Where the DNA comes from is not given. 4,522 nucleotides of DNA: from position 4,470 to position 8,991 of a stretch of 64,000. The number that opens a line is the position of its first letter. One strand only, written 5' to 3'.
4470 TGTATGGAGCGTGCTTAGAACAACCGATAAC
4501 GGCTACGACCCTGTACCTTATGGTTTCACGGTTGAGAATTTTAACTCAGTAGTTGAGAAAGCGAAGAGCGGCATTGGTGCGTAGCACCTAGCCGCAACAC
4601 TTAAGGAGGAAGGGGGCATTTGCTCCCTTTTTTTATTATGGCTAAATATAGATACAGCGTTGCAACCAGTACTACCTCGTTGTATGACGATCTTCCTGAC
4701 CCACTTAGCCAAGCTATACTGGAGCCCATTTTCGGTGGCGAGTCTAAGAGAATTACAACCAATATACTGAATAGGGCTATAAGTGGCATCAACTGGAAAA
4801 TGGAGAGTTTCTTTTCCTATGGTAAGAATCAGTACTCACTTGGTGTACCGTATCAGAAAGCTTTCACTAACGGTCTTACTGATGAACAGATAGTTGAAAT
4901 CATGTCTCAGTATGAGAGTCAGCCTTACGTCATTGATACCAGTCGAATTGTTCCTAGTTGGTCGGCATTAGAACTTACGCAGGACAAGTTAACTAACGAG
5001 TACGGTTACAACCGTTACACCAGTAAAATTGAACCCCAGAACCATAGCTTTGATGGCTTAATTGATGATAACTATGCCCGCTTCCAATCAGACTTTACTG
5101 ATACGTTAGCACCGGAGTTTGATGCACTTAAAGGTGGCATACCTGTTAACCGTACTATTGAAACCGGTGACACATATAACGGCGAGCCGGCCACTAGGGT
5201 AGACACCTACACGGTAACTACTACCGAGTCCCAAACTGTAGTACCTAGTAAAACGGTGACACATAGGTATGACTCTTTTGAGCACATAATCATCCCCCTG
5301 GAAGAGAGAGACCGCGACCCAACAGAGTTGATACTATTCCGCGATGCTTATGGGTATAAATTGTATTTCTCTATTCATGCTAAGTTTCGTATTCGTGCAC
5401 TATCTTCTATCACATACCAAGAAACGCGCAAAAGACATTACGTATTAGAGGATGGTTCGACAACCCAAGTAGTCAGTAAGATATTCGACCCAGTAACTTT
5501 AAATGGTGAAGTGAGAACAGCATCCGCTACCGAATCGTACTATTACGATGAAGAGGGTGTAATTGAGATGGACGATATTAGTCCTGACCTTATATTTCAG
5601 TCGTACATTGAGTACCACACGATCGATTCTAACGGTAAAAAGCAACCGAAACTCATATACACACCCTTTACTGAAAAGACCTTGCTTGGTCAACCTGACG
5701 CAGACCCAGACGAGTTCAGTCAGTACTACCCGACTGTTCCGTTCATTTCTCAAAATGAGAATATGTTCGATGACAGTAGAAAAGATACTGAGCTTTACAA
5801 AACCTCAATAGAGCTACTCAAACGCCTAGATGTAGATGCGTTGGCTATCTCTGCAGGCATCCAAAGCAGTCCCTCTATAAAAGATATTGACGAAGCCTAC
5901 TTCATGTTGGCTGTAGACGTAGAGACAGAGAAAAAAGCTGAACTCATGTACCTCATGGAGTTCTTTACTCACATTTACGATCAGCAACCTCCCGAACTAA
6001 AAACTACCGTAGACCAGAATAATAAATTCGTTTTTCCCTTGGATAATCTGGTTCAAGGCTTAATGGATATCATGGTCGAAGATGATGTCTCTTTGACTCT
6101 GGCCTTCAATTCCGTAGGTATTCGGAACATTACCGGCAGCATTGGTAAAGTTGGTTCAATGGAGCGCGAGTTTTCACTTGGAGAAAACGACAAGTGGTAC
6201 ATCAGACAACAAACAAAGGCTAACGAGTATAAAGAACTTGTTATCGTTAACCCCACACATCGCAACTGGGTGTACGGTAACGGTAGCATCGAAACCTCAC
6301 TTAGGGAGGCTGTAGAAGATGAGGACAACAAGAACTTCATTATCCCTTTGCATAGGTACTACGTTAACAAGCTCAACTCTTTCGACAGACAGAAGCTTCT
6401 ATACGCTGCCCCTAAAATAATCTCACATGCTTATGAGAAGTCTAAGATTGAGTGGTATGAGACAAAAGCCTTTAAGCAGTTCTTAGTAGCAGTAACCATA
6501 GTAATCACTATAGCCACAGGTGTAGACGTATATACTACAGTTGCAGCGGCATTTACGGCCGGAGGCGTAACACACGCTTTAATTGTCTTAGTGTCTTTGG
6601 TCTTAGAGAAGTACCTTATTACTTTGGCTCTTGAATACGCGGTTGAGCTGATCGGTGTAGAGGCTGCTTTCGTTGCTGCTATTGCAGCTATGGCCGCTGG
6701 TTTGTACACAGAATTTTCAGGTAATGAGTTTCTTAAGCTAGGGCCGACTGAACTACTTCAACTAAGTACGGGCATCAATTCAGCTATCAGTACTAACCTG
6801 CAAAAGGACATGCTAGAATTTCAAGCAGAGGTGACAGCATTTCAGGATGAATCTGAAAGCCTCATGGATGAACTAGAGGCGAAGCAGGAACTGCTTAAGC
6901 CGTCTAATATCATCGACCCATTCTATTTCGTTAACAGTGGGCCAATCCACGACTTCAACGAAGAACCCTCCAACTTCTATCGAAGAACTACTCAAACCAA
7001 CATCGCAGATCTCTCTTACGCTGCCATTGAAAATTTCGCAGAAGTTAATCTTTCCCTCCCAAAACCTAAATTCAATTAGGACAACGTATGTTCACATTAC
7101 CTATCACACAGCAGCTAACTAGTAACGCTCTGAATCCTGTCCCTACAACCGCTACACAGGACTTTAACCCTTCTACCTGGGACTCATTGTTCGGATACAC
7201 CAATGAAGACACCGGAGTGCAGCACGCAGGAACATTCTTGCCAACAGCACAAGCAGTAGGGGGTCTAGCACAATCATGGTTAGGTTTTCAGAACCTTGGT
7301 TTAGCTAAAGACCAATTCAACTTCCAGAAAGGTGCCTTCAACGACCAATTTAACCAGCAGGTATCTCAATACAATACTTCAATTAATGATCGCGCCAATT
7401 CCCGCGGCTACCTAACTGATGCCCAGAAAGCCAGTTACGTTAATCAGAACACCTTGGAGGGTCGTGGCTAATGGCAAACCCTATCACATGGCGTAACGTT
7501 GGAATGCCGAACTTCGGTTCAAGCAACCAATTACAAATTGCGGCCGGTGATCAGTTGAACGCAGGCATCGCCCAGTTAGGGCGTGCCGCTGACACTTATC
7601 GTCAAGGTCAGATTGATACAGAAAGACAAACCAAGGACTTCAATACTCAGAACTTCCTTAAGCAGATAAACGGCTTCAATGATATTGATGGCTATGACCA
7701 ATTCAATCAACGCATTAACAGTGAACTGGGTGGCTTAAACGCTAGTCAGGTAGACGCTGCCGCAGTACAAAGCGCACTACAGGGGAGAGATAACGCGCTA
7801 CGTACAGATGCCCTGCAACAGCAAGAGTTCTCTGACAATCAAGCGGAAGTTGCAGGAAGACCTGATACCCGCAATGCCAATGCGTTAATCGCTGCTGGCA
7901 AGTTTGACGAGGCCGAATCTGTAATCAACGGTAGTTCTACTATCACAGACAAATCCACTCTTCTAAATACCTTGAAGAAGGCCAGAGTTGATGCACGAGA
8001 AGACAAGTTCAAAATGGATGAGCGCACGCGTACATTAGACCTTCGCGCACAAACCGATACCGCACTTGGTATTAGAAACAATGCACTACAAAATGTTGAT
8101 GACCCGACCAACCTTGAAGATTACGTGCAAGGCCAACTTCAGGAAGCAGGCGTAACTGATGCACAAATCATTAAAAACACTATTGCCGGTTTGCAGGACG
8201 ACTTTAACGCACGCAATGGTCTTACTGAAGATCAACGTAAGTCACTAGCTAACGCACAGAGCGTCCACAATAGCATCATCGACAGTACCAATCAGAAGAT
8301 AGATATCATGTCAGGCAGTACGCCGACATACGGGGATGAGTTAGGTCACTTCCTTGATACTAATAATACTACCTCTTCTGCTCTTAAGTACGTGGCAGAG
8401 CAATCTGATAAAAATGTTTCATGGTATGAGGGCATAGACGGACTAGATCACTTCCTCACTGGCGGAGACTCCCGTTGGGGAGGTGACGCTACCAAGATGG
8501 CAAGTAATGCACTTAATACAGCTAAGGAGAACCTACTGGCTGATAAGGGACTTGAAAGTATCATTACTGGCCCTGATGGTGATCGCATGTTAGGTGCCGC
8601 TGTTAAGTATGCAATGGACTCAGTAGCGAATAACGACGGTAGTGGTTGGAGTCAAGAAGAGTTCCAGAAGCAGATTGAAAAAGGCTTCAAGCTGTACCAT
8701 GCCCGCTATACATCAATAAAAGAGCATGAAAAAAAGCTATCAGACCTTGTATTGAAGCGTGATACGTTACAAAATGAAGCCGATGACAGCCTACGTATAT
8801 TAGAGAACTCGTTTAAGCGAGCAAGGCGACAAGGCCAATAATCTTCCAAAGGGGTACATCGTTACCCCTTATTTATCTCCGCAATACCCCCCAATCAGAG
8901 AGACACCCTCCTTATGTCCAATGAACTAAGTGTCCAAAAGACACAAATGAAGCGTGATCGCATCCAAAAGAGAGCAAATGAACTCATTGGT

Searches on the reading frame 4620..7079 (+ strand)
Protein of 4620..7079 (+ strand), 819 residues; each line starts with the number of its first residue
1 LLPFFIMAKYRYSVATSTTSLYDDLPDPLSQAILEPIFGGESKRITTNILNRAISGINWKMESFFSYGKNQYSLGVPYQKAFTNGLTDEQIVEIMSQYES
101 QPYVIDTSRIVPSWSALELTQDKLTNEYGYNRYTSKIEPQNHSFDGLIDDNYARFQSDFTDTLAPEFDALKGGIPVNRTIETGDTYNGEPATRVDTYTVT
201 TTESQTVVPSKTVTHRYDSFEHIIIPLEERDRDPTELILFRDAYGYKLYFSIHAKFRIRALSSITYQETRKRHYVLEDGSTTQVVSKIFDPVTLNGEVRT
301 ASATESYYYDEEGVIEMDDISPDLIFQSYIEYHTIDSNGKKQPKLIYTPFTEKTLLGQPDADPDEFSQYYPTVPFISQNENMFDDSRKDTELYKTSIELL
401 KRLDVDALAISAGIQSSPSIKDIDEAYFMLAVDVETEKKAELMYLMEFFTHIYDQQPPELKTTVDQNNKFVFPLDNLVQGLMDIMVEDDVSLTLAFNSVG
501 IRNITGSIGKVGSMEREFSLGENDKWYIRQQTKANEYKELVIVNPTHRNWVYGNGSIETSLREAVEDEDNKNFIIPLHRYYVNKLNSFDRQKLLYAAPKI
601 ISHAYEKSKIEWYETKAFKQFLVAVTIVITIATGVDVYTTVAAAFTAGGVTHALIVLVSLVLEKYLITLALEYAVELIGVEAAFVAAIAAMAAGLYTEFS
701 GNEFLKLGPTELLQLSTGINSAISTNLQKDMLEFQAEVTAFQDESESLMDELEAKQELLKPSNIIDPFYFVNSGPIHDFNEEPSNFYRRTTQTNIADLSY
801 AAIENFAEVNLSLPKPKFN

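Call 70: search_protein_families(library=phrogs, proteins=[window:4620-7079:+], max_evalue=0.00001)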
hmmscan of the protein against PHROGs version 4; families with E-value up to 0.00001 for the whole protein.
window:4620-7079:+ (819 aa): 1 family
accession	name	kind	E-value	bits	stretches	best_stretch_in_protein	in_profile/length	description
phrog_2220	-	unknown function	3.5e-102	344.5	1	9-816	7-848/850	-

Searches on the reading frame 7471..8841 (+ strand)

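Call 70: search_protein_families(library=phrogs, proteins=[window:7471-8841:+], max_evalue=0.00001)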
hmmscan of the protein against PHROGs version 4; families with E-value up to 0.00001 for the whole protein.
window:7471-8841:+ (456 aa): 1 family
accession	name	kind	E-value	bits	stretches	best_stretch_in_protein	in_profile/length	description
phrog_6467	-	unknown function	5.2e-14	53.3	1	3-247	2-241/521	-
